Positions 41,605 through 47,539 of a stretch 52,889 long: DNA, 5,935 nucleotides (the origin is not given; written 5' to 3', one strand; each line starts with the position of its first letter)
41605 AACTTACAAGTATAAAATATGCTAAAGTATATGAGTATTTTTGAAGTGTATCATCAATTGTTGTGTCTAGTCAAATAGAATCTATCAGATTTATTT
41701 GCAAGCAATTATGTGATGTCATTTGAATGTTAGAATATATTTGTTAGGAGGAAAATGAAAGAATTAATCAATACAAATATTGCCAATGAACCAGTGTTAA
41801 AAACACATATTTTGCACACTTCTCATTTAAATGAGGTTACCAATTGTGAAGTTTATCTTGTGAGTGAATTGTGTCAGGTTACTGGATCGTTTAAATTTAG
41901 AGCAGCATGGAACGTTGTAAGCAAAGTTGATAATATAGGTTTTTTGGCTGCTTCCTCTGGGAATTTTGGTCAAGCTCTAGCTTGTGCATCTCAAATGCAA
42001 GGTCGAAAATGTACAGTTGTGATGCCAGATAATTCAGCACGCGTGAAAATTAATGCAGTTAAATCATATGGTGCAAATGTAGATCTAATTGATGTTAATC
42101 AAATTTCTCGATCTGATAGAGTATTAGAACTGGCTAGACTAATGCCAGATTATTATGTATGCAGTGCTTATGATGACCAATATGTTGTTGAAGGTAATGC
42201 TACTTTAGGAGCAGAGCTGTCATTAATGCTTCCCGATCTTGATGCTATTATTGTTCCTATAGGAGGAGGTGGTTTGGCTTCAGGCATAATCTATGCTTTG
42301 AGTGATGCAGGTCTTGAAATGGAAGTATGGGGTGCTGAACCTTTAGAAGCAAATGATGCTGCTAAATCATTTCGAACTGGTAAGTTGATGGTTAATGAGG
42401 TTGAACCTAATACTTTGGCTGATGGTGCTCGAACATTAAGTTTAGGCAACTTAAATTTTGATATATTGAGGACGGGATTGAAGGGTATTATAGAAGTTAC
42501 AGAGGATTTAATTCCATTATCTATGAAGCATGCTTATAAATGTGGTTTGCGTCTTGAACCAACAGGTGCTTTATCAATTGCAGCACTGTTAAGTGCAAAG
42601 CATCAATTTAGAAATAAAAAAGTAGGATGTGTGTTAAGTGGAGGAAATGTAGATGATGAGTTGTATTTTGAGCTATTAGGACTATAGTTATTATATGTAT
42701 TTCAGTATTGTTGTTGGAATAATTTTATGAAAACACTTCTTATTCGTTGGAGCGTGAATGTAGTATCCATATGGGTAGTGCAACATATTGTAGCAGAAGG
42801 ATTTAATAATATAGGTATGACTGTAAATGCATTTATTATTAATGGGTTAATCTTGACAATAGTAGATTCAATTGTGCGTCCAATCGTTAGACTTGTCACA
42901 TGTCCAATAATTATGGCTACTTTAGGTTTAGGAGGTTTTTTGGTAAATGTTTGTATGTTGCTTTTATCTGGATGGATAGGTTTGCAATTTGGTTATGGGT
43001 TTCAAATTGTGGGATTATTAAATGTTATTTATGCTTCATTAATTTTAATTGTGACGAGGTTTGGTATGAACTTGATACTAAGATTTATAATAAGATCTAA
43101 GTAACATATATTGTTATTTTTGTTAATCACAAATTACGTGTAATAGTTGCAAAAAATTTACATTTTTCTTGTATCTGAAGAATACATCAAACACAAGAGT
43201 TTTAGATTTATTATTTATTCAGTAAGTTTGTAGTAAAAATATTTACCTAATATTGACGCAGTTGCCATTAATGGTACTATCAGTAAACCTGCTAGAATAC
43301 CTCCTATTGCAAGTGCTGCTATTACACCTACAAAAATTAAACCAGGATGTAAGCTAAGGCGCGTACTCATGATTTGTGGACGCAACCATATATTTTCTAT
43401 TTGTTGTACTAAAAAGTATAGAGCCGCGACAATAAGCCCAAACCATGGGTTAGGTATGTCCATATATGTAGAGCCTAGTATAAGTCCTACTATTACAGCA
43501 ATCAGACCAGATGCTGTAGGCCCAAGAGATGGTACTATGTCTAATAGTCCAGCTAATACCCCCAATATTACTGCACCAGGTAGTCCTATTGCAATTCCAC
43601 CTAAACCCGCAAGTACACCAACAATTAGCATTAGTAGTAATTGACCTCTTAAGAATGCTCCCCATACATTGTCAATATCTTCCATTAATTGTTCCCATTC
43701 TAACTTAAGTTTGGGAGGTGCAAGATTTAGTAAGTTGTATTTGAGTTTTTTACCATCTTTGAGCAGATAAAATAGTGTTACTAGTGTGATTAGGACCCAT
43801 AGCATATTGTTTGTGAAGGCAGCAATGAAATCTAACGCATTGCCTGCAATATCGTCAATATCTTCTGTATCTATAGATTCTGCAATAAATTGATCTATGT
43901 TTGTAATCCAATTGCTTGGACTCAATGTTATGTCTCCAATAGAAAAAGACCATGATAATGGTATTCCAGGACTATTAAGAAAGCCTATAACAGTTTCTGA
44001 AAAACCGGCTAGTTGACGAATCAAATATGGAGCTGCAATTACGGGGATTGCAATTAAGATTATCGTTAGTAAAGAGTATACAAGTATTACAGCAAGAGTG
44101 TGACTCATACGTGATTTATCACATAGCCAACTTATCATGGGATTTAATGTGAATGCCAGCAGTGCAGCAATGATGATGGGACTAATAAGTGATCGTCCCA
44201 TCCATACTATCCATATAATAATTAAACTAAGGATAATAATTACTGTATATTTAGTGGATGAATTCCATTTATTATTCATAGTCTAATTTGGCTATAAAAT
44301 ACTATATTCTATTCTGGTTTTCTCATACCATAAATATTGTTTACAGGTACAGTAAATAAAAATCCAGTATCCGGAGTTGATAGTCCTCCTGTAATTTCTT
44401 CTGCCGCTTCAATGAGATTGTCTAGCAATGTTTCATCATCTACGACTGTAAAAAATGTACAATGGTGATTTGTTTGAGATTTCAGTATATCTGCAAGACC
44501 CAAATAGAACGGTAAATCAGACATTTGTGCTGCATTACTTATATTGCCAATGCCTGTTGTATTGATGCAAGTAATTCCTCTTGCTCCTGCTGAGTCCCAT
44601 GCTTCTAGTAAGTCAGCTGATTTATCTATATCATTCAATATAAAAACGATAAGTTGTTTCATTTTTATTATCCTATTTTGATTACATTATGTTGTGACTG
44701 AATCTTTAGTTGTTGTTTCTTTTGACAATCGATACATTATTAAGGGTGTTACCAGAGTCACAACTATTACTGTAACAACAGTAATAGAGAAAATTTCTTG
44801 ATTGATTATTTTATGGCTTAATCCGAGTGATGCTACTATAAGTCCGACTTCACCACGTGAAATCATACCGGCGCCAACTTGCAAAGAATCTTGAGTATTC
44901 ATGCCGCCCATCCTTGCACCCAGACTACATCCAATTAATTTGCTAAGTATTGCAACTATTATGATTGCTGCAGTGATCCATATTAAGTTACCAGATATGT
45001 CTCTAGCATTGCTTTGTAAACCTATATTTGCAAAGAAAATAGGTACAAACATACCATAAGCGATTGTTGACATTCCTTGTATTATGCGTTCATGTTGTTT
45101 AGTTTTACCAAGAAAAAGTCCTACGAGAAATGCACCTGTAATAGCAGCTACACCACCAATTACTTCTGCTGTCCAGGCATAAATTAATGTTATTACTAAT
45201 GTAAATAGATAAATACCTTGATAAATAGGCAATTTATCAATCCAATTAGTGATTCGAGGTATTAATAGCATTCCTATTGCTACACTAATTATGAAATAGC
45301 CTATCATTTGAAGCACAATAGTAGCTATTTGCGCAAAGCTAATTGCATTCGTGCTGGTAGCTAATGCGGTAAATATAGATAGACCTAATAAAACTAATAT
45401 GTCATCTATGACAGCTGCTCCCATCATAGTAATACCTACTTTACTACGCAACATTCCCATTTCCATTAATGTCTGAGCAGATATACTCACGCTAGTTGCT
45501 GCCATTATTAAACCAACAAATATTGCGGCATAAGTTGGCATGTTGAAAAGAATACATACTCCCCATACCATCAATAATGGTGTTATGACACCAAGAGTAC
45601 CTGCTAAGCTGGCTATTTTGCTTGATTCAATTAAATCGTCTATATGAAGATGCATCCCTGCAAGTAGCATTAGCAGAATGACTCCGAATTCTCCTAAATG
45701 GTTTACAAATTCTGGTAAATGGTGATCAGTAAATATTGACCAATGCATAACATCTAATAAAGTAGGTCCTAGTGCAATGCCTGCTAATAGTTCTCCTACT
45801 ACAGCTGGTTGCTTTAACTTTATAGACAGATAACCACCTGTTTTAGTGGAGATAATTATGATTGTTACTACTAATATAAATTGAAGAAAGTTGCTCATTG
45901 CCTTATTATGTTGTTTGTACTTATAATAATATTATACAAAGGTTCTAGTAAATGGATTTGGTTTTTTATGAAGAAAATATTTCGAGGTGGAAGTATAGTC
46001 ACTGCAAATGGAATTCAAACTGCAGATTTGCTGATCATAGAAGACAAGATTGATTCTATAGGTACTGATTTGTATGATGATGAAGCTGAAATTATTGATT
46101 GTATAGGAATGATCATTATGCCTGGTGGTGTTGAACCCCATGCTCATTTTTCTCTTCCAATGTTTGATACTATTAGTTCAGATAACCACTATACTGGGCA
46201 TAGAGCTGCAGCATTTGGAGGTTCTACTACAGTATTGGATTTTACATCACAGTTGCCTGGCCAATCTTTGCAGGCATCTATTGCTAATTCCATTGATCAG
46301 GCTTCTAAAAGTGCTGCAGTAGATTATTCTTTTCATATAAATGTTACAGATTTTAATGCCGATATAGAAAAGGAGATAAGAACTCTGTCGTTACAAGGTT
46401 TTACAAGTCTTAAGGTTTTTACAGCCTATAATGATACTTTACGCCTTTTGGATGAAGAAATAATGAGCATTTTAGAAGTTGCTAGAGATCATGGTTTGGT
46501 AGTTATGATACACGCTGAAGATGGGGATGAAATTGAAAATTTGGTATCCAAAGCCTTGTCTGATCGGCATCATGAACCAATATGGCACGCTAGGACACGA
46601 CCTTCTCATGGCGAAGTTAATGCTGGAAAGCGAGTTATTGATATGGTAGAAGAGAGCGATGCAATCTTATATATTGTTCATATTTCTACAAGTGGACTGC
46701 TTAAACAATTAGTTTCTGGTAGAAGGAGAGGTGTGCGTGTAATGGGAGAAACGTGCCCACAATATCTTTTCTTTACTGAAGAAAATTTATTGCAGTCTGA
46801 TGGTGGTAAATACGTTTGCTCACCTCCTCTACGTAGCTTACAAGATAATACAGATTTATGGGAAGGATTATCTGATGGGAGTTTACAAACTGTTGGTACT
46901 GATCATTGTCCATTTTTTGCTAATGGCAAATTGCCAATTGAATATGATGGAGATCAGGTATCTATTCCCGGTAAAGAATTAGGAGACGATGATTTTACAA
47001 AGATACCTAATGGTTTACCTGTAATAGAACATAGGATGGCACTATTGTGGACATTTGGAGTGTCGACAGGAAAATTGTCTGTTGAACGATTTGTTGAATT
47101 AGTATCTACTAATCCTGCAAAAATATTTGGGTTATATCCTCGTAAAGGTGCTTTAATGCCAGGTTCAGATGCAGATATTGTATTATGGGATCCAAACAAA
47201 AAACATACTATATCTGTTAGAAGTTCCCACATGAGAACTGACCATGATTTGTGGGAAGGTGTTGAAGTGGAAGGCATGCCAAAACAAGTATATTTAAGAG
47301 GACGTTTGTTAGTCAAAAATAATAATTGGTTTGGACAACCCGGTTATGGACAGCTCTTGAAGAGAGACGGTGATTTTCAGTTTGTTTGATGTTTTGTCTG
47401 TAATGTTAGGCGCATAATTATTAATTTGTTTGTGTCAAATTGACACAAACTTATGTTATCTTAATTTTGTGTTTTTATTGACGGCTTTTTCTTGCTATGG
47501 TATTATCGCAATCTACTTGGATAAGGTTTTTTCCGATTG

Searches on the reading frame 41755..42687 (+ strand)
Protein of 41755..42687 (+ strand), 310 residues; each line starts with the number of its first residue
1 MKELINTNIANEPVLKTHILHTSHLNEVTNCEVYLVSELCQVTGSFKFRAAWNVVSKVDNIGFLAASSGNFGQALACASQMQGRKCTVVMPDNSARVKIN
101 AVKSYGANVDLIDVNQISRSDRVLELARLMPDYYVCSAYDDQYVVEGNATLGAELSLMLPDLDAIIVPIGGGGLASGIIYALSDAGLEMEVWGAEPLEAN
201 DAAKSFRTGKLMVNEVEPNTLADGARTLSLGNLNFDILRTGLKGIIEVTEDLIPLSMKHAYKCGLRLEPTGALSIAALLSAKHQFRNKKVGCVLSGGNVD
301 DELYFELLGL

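Call 60: search_protein_families(library=pfam, proteins=[window:41755-42687:+], max_evalue=0.00001)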
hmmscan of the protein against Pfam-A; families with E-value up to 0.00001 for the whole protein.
window:41755-42687:+ (310 aa): 1 family
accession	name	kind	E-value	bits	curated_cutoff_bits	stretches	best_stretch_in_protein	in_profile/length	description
PF00291.31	PALP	-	5.4e-58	197.1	35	1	14-296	5-295/295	Pyridoxal-phosphate dependent enzyme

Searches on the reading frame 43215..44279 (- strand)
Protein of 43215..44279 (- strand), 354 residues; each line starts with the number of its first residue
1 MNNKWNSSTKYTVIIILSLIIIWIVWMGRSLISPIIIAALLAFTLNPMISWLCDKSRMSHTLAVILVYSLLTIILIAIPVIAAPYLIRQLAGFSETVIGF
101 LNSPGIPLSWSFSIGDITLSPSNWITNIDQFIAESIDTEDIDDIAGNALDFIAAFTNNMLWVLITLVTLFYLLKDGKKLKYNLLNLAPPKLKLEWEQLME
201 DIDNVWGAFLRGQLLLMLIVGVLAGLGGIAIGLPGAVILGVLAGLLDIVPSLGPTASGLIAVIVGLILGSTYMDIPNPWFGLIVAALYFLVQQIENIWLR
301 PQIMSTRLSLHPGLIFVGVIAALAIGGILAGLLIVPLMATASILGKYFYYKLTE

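Call 60: search_protein_families(library=pfam, proteins=[window:43215-44279:-], max_evalue=0.00001)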
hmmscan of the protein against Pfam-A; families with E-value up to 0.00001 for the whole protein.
window:43215-44279:- (354 aa): 1 family
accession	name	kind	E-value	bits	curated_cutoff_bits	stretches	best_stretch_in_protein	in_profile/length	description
PF01594.21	AI-2E_transport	-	8.9e-48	163.6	34.3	1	14-340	7-318/327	AI-2E family transporter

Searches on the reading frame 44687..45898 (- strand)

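Call 60: search_protein_families(library=pfam, proteins=[window:44687-45898:-], max_evalue=0.00001)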
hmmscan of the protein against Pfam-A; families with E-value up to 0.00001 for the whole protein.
window:44687-45898:- (403 aa): 1 family
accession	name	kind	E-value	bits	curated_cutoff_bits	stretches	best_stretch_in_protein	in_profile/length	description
PF00999.27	Na_H_Exchanger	-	2.1e-55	188.5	26.2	1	17-387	3-368/375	Sodium/hydrogen exchanger, transmembrane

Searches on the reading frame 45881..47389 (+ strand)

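Call 63: search_protein_families(library=pfam, proteins=[window:45881-47389:+], max_evalue=0.00001)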
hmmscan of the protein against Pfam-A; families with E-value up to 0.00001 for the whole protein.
window:45881-47389:+ (502 aa): 2 families
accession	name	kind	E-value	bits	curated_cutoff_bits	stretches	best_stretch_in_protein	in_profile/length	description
PF01979.26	Amidohydro_1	-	3.1e-24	86.3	25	1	78-476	1-344/345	Amidohydrolase family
PF07969.17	Amidohydro_3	-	5.8e-13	49.6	29.7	1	397-475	405-469/472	Amidohydrolase family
